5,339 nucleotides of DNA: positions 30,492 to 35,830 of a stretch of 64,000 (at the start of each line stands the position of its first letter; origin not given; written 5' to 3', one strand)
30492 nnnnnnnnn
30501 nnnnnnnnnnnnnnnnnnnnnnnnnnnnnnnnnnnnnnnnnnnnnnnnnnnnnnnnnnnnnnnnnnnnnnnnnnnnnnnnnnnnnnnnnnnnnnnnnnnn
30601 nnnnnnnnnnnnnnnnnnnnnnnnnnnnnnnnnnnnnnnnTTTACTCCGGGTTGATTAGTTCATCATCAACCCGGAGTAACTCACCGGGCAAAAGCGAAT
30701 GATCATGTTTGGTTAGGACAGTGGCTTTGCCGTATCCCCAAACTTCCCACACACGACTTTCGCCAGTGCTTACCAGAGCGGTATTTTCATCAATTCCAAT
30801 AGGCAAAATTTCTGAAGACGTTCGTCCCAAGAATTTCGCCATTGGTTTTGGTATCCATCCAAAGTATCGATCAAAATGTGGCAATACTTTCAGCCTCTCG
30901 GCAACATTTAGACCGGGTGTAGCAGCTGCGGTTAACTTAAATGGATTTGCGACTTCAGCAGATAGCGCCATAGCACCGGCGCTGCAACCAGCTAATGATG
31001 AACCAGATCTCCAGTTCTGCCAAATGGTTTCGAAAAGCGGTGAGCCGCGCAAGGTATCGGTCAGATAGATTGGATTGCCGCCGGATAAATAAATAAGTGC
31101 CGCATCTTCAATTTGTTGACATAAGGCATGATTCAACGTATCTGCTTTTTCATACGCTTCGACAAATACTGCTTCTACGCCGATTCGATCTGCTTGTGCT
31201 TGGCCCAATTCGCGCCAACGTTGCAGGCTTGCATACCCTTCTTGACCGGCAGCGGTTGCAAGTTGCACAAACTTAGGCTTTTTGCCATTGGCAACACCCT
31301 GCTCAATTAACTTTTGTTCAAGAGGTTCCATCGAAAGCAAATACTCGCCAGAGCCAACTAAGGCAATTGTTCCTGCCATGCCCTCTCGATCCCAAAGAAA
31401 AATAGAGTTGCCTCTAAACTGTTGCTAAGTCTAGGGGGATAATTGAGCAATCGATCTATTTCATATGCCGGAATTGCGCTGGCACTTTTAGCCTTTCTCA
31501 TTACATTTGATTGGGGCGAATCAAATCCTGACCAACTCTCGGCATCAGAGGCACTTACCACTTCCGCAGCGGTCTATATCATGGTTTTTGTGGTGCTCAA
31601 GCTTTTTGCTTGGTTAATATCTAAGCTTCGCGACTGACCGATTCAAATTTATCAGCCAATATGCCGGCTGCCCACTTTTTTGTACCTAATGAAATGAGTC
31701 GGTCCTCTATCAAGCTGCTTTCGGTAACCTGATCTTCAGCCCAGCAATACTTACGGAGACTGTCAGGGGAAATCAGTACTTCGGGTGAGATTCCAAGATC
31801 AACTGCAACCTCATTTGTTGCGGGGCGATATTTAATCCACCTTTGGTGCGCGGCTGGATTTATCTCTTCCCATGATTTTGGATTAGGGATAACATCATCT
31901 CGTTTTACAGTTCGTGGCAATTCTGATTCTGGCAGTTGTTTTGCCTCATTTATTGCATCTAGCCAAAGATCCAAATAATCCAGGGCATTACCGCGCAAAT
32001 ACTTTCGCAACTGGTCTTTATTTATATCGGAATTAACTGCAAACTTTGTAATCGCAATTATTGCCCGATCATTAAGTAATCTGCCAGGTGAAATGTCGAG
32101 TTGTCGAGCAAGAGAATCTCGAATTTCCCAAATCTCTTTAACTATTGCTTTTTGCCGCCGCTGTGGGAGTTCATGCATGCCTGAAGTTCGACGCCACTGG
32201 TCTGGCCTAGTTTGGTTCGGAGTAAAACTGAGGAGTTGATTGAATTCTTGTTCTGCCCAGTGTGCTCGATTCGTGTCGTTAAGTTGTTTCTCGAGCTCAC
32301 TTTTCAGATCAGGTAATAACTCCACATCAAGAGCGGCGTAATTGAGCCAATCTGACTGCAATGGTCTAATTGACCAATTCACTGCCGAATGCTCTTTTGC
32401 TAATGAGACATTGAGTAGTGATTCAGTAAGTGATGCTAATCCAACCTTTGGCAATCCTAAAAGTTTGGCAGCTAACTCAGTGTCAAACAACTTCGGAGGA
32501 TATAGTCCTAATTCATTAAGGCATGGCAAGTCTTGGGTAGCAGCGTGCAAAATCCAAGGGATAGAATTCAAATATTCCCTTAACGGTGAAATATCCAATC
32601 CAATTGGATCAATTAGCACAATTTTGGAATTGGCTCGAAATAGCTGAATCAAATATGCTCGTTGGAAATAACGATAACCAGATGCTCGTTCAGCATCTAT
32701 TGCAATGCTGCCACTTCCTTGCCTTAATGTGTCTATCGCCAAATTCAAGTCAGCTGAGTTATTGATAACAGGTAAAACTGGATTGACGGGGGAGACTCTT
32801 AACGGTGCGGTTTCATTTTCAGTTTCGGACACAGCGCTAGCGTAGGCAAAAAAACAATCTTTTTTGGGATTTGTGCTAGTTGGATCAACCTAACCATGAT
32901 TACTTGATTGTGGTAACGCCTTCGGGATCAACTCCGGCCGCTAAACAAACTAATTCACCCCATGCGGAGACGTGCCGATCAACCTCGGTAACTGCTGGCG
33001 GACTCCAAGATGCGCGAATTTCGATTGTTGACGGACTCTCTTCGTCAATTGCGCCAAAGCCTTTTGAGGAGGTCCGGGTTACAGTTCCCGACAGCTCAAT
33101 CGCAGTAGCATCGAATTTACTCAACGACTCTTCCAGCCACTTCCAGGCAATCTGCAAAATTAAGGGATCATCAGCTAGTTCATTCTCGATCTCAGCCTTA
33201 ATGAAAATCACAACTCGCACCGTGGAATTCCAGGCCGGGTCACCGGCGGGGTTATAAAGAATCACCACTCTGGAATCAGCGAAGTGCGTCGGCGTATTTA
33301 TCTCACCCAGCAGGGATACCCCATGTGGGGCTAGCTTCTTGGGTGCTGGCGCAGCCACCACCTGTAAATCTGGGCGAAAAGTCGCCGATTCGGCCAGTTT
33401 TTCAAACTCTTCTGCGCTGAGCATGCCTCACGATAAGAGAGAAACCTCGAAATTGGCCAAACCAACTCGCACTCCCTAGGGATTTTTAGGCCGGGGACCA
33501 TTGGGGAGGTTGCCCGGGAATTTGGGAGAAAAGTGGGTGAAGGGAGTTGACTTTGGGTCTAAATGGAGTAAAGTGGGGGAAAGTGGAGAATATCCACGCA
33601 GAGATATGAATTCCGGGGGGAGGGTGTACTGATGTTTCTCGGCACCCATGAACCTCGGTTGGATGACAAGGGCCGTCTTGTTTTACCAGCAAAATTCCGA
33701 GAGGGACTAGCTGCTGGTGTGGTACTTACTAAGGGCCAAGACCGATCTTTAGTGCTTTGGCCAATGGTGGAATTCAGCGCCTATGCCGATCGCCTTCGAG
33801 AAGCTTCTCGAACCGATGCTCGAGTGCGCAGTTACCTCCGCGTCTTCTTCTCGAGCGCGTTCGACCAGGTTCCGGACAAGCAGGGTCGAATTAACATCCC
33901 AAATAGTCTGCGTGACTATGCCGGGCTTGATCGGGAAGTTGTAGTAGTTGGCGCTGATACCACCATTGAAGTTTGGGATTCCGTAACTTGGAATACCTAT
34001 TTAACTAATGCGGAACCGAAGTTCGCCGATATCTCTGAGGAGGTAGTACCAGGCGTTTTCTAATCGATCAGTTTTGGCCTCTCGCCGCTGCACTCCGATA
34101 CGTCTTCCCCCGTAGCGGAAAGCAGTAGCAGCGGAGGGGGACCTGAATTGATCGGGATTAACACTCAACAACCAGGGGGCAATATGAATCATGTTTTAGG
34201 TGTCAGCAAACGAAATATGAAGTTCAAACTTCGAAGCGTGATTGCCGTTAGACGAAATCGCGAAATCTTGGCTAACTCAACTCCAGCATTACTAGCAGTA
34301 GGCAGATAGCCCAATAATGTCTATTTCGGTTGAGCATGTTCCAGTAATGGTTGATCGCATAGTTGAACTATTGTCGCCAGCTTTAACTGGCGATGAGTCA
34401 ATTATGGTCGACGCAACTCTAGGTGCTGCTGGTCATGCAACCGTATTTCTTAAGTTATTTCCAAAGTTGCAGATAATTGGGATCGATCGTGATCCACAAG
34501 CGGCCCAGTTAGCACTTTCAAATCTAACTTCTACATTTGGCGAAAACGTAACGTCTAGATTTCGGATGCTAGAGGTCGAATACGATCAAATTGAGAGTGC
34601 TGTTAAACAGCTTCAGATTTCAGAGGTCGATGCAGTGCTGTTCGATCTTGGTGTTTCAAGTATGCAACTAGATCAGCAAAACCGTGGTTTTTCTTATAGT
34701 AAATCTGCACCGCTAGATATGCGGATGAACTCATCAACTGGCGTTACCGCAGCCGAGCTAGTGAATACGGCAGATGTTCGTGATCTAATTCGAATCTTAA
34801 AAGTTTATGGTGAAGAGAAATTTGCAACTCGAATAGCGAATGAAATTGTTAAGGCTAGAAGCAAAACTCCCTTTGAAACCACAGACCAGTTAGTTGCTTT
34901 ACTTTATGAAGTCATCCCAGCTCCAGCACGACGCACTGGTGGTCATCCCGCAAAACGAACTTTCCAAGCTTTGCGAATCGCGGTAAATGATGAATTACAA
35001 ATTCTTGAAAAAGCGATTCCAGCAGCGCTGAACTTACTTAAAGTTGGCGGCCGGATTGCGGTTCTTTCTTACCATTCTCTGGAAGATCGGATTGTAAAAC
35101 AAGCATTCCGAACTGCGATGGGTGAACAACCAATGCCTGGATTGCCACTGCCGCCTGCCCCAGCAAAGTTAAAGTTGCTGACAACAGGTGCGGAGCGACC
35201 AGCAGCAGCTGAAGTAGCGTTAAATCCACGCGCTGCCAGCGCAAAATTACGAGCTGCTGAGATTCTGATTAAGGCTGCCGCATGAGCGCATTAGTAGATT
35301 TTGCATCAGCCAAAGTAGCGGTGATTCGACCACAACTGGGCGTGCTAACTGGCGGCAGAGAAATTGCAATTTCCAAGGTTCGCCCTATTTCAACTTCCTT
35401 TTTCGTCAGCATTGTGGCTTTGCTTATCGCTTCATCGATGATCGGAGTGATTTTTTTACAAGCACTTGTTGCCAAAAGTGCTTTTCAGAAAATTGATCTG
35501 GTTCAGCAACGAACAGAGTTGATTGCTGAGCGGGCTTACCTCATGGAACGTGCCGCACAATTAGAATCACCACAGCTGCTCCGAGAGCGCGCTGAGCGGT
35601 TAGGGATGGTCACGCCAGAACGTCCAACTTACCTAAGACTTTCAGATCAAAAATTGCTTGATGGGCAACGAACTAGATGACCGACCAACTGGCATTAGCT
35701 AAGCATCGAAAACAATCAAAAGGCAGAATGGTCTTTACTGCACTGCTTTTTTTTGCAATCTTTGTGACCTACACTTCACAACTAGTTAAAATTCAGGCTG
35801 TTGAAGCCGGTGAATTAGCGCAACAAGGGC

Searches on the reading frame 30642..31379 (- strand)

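Call 4: search_protein_families(library=ncbifam, proteins=[window:30642-31379:-])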
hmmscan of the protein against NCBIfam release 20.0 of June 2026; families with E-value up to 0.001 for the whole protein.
window:30642-31379:- (245 aa): 2 families
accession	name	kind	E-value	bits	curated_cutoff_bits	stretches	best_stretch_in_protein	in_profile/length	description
TIGR02069.1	cyanophycinase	equivalog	2.6e-17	63.1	126.6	1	30-228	24-221/250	cyanophycinase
NF003642.0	PRK05282.1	equivalog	8.1e-05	22.2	156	1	87-136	74-123/233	dipeptidase PepE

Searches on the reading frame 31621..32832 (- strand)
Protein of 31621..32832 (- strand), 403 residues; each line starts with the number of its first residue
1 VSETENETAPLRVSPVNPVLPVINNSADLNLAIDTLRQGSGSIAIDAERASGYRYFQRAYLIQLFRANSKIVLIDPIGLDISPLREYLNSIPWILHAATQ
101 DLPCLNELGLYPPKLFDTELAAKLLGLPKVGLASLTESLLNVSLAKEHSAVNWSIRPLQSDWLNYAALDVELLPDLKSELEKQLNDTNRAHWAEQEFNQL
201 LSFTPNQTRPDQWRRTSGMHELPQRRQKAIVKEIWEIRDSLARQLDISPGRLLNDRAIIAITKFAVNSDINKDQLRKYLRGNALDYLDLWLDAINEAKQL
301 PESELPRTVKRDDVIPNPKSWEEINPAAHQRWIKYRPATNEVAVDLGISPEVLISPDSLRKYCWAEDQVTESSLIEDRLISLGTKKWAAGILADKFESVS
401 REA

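Call 4: search_protein_families(library=ncbifam, proteins=[window:31621-32832:-])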
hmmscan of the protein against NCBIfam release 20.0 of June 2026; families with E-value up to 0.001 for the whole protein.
window:31621-32832:- (403 aa): 4 families
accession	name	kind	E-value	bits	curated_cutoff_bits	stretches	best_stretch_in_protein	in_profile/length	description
TIGR01388.1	rnd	equivalog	1.8e-42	145.9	298.95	1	23-368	2-339/363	ribonuclease D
NF008089.0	PRK10829.1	equivalog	2.2e-23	82.9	516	1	24-310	7-295/375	ribonuclease D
NF011540.0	PRK14975.1-4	equivalog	6.2e-15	54.7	601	1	26-189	9-169/576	bifunctional 3'-5' exonuclease/DNA polymerase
NF011539.0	PRK14975.1-3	equivalog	6.9e-15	54.3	640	1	22-200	49-236/628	bifunctional 3'-5' exonuclease/DNA polymerase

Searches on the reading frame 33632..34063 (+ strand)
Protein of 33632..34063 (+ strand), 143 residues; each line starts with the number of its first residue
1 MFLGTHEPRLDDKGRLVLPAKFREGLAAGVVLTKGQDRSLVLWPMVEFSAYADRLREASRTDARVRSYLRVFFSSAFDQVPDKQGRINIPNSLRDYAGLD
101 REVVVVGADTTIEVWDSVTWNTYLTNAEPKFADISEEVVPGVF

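Call 4: search_protein_families(library=ncbifam, proteins=[window:33632-34063:+])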
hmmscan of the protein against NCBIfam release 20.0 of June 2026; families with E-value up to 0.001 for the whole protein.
window:33632-34063:+ (143 aa): 7 families
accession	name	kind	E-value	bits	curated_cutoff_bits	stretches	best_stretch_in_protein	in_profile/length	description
TIGR00242.1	TIGR00242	equivalog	5.5e-36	123.6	98.35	1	1-138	1-139/144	division/cell wall cluster transcriptional repressor MraZ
NF001482.0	PRK00326.3-4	equivalog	1.7e-25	89.6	168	1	1-136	1-153/160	division/cell wall cluster transcriptional repressor MraZ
NF001476.0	PRK00326.2-2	equivalog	1.1e-20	73.9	162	1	1-123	4-138/163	division/cell wall cluster transcriptional repressor MraZ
NF001477.0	PRK00326.2-4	equivalog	1.6e-16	60.6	162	1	1-123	3-130/155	division/cell wall cluster transcriptional repressor MraZ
NF001483.0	PRK00326.3-5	equivalog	6e-13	49.3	239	1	2-137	3-143/155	division/cell wall cluster transcriptional repressor MraZ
NF001475.0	PRK00326.2-1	equivalog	2.9e-07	30.5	257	1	67-128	74-135/149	division/cell wall cluster transcriptional repressor MraZ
TIGR01439.1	lp_hng_hel_AbrB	domain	5e-05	22.9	28.3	0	10-26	4-20/44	transcriptional regulator, AbrB family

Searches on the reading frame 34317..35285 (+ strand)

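Call 4: search_protein_families(library=ncbifam, proteins=[window:34317-35285:+])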
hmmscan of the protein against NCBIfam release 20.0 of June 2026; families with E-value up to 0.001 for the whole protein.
window:34317-35285:+ (322 aa): 2 families
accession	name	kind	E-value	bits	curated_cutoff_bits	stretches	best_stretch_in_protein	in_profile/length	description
TIGR00006.1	TIGR00006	equivalog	1.2e-89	300.9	154.3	1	4-315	5-308/310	16S rRNA (cytosine(1402)-N(4))-methyltransferase RsmH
NF053511.1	tRNA_U34_MnmM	equivalog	1.4e-07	31.3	135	1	25-112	16-97/183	tRNA 5-(aminomethyl)-2-thiouridylate-methyltransferase MnmM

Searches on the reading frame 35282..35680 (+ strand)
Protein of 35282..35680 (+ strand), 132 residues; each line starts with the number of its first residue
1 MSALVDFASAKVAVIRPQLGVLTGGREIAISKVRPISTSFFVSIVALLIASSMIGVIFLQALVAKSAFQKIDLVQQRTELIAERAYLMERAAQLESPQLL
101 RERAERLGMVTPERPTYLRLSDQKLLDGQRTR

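Call 4: search_protein_families(library=ncbifam, proteins=[window:35282-35680:+])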
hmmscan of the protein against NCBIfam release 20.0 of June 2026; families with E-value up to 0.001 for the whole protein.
window:35282-35680:+ (132 aa): 1 family
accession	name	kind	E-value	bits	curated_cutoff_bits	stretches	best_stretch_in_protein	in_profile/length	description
NF053549.1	FtsL_Actino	equivalog_domain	2.4e-16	59.4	55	1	41-121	3-83/83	cell division protein FtsL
